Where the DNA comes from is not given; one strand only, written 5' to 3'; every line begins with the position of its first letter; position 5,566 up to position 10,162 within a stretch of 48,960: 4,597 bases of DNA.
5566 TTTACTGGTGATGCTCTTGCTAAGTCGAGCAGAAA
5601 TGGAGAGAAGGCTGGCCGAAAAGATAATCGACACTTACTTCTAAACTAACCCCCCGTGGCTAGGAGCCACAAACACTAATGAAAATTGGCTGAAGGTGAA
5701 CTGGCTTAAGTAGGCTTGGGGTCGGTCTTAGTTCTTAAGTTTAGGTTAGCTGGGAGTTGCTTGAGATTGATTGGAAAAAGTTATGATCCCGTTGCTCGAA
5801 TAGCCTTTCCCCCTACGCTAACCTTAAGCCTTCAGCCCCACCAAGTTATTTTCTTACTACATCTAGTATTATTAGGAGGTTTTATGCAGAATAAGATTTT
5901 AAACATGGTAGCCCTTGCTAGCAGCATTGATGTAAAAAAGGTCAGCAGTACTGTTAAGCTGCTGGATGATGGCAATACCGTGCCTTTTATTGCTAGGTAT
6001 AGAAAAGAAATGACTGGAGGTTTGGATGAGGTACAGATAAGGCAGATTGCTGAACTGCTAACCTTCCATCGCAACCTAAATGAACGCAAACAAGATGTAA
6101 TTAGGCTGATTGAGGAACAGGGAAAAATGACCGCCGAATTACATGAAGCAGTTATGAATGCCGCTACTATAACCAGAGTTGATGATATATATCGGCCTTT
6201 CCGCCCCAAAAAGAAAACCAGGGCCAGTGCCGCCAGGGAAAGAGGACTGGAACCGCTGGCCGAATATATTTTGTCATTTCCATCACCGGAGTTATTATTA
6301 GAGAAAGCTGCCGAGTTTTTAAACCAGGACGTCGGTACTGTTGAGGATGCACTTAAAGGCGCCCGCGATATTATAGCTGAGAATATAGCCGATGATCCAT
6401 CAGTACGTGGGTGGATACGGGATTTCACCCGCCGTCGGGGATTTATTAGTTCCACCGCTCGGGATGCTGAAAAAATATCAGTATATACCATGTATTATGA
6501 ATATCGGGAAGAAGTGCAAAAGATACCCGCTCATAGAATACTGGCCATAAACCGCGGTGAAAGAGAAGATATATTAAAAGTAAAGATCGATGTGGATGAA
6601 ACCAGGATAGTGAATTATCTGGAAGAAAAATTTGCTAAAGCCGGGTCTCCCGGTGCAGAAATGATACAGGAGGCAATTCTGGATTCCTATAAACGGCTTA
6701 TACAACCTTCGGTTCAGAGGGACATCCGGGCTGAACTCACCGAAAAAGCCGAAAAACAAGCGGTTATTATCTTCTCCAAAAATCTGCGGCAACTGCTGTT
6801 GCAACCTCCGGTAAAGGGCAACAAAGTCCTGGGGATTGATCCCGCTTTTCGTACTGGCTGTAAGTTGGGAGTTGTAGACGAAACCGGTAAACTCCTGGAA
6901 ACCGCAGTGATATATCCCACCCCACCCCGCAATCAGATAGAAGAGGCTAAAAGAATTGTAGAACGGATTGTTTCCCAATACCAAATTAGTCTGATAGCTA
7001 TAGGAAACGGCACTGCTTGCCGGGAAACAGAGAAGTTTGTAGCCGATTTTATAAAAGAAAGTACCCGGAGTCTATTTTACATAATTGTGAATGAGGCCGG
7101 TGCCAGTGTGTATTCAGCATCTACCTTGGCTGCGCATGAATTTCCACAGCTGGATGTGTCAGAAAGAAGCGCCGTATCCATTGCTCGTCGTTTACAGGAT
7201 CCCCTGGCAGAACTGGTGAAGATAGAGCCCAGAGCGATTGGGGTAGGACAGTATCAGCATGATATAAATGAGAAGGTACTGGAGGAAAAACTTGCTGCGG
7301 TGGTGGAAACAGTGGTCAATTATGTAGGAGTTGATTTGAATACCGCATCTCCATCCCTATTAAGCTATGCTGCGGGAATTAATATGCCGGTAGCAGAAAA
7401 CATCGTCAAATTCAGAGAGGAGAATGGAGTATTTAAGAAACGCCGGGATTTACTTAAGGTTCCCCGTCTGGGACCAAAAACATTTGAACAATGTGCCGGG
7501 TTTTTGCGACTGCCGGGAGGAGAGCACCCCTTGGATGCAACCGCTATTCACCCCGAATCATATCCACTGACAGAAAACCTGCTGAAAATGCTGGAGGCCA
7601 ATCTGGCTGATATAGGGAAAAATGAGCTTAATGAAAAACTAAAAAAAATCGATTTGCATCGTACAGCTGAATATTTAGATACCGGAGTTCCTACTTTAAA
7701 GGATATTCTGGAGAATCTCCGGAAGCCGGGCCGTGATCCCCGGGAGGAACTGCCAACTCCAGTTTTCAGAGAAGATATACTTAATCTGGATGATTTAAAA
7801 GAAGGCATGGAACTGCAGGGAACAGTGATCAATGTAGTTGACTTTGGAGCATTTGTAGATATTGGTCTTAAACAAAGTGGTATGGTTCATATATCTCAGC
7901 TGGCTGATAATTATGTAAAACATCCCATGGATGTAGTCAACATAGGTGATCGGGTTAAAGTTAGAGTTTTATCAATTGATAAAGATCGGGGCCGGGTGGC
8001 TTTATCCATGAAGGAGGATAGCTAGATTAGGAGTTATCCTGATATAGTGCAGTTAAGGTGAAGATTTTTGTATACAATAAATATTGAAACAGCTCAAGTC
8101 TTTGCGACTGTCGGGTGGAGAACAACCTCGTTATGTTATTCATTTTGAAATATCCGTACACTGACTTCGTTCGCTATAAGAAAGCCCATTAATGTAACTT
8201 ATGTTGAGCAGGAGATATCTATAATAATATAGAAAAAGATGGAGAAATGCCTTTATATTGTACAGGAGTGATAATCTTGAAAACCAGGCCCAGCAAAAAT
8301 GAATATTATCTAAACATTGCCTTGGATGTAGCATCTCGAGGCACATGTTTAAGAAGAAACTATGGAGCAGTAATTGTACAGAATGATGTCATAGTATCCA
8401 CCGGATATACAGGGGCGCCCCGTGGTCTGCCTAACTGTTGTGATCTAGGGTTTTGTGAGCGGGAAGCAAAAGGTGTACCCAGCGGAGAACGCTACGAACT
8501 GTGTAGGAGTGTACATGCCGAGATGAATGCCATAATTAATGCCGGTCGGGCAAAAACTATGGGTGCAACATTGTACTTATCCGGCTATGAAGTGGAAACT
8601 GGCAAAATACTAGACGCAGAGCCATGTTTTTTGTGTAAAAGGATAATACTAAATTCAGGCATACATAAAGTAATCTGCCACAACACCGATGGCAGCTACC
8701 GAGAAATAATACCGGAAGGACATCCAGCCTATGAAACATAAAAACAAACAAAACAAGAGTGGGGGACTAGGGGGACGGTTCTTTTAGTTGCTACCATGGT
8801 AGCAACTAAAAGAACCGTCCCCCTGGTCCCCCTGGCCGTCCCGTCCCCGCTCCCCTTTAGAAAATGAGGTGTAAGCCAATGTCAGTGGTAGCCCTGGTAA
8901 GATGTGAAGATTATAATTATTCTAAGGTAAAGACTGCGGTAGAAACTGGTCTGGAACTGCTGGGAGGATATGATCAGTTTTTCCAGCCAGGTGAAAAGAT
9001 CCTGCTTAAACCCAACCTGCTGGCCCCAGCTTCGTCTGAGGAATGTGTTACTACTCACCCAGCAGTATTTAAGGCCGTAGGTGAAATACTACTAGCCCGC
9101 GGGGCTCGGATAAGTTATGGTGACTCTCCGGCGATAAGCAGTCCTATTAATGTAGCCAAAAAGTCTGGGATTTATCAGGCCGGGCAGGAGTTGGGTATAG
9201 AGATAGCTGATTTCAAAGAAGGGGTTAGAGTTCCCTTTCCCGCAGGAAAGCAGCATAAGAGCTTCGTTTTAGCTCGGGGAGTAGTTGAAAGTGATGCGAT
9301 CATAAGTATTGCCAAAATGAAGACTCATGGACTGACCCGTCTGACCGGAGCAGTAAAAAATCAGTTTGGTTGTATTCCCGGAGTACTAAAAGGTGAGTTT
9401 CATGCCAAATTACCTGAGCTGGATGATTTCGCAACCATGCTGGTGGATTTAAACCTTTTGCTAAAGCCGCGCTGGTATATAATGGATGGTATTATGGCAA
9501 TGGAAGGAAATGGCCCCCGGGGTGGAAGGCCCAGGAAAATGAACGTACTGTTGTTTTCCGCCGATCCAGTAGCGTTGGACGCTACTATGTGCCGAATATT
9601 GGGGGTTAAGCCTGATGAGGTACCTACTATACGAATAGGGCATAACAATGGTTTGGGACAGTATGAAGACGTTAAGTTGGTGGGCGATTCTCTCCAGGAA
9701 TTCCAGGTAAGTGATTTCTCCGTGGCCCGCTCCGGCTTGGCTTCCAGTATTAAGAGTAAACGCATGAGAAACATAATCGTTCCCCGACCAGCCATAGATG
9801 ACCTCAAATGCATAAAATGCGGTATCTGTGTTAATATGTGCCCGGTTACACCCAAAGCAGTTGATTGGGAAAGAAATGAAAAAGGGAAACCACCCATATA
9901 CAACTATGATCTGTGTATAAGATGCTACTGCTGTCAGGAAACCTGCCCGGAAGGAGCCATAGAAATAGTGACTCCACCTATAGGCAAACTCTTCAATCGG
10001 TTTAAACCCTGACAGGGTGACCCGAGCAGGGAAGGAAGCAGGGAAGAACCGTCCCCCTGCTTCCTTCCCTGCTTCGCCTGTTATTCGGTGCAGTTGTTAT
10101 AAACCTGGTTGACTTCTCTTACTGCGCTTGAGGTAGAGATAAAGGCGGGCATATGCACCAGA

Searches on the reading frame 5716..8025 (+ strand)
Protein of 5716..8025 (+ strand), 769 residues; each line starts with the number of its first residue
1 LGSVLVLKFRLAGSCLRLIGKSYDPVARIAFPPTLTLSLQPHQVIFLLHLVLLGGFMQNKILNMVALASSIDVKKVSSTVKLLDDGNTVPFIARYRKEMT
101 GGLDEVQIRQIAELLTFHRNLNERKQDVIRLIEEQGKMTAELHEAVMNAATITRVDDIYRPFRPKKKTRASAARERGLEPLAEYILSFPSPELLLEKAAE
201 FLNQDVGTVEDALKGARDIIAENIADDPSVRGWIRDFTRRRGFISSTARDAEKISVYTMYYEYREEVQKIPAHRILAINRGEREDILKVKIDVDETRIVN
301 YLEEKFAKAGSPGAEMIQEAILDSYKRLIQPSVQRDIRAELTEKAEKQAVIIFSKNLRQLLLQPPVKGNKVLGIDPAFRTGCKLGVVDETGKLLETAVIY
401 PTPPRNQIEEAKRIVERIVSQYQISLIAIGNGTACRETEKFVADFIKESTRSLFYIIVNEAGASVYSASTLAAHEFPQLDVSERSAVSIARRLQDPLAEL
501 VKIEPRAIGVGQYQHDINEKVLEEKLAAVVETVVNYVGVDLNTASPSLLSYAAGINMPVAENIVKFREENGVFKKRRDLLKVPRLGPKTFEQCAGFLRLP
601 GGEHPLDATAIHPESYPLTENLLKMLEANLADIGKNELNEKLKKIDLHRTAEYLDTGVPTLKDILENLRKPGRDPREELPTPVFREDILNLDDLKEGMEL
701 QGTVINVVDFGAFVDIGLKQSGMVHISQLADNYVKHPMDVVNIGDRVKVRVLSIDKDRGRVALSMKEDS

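Call 21: search_protein_families(library=pfam, proteins=[window:5716-8025:+], max_evalue=0.00001)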
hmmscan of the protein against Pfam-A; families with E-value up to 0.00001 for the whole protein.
window:5716-8025:+ (769 aa): 9 families
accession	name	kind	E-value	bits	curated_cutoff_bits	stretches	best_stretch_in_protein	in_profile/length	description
PF16921.10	Tex_YqgF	-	9.5e-57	191.3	27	1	370-494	2-126/126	Tex protein YqgF-like domain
PF12836.13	HHH_3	-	3.6e-28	97.9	27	1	534-598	1-65/65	Helix-hairpin-helix motif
PF09371.15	Tex_N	-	5.8e-28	96.9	32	1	60-133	2-75/75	Tex-like protein N-terminal domain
PF22706.1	Tex_central_region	-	9.5e-28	97.8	27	1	196-353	8-178/178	Tex central region-like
PF00575.29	S1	-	6.4e-23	81.4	22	1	694-766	2-74/74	S1 RNA binding domain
PF17674.7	HHH_9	-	1.6e-22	80.5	23.1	1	604-676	1-70/70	HHH domain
PF14635.12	HHH_7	-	1.8e-07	31.9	27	1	510-599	8-103/104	Helix-hairpin-helix motif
PF14639.11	YqgF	-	1.6e-06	28.5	35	1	416-501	56-147/150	Holliday-junction resolvase-like of SPT6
PF23459.1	S1_RRP5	-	3.1e-06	28.1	27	1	694-764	1-71/72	RRP5 S1 domain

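Call 53: find_homologous_proteins(query=window:5716-8025:+, max_evalue=1e-100)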
Query window:5716-8025:+ (769 aa): 8000 proteins with E <= 1e-100 among 8000 candidates; the best 120 are listed.
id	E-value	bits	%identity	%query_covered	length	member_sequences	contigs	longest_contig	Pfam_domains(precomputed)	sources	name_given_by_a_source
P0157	0.0e+0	1558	100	93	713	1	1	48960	PF16921.11,PF14639.12,PF00575.30,PF23459.2,PF12836.14,PF14635.13,PF17674.8,PF09371.16,PF22706.2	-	-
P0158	0.0e+0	1548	99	93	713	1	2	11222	PF16921.11,PF14639.12,PF00575.30,PF23459.2,PF12836.14,PF14635.13,PF17674.8,PF09371.16,PF22706.2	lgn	-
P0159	0.0e+0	1393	88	93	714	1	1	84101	PF16921.11,PF14639.12,PF00575.30,PF12836.14,PF14635.13,PF17674.8,PF09371.16,PF22706.2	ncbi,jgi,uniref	ncbi:transcription accessory protein (s1 rna-binding domain) [hydrocarbon metagenome]|uniref:Transcr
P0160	0.0e+0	1366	86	92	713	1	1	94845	PF16921.11,PF14639.12,PF00575.30,PF23459.2,PF12836.14,PF14635.13,PF17674.8,PF09371.16,PF22706.2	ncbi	-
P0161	0.0e+0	1361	86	92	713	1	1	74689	PF16921.11,PF14639.12,PF00575.30,PF23459.2,PF12836.14,PF14635.13,PF17674.8,PF09371.16,PF22706.2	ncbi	-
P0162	0.0e+0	1354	85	93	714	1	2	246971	PF16921.11,PF14639.12,PF00575.30,PF23459.2,PF12836.14,PF14635.13,PF17674.8,PF09371.16,PF22706.2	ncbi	-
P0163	0.0e+0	1307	82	93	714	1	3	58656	PF16921.11,PF14639.12,PF00575.30,PF23459.2,PF12836.14,PF14635.13,PF17674.8,PF09371.16,PF22706.2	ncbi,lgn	-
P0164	0.0e+0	1196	76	92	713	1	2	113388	PF16921.11,PF14639.12,PF00575.30,PF23459.2,PF12836.14,PF14635.13,PF17674.8,PF09371.16,PF22706.2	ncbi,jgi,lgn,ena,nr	ncbi:MAG: RNA-binding transcriptional accessory protein [Syntrophomonadaceae bacterium]|jgi:uncharac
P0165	0.0e+0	1192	79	89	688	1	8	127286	PF16921.11,PF14639.12,PF00575.30,PF23459.2,PF12836.14,PF14635.13,PF17674.8,PF09371.16,PF22706.2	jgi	-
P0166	0.0e+0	1185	76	92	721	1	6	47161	PF16921.11,PF14639.12,PF00575.30,PF23459.2,PF12836.14,PF14635.13,PF17674.8,PF09371.16,PF22706.2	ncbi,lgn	-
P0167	0.0e+0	1168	74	92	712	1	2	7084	PF16921.11,PF14639.12,PF00575.30,PF12836.14,PF14635.13,PF17674.8,PF09371.16,PF22706.2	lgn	-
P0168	0.0e+0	1093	68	92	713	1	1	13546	PF16921.11,PF14639.12,PF00575.30,PF23459.2,PF12836.14,PF14635.13,PF17674.8,PF09371.16,PF22706.2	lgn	-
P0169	0.0e+0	1091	68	92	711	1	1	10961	PF16921.11,PF14639.12,PF00575.30,PF23459.2,PF12836.14,PF14635.13,PF17674.8,PF09371.16,PF22706.2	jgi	-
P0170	0.0e+0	1012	64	92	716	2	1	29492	PF16921.11,PF14639.12,PF00575.30,PF23459.2,PF12836.14,PF14635.13,PF17674.8,PF09371.16,PF22706.2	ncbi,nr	ncbi:MAG: Tex family protein [Syntrophomonadaceae bacterium]|nr:Tex family protein [Syntrophomonadac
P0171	5.3e-295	999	63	92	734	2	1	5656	PF16921.11,PF14639.12,PF00575.30,PF23459.2,PF12836.14,PF14635.13,PF17674.8,PF09371.16,PF22706.2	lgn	-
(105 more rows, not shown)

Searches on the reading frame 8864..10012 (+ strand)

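Call 21: search_protein_families(library=pfam, proteins=[window:8864-10012:+], max_evalue=0.00001)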
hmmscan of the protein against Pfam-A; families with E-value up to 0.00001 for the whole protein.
window:8864-10012:+ (382 aa): 7 families
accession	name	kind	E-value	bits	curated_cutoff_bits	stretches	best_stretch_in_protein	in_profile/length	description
PF04015.17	DUF362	-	1.6e-57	195.3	24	1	46-244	1-200/200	Domain of unknown function (DUF362)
PF00037.32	Fer4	-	5.3e-10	39.1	21.1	0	310-328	2-20/24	4Fe-4S binding domain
PF12797.12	Fer4_2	-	8e-08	32.2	24.5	0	307-328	1-22/22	4Fe-4S binding domain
PF12838.12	Fer4_7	-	1.4e-07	32.3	27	1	315-365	1-52/52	4Fe-4S dicluster domain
PF13237.11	Fer4_10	-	2.9e-06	27.6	25.5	1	310-362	3-53/53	4Fe-4S dicluster domain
PF12837.12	Fer4_6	-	3.7e-06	27.1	25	0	309-328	2-21/24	4Fe-4S binding domain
PF14697.11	Fer4_21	-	7e-06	26.5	35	0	311-367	3-58/59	4Fe-4S dicluster domain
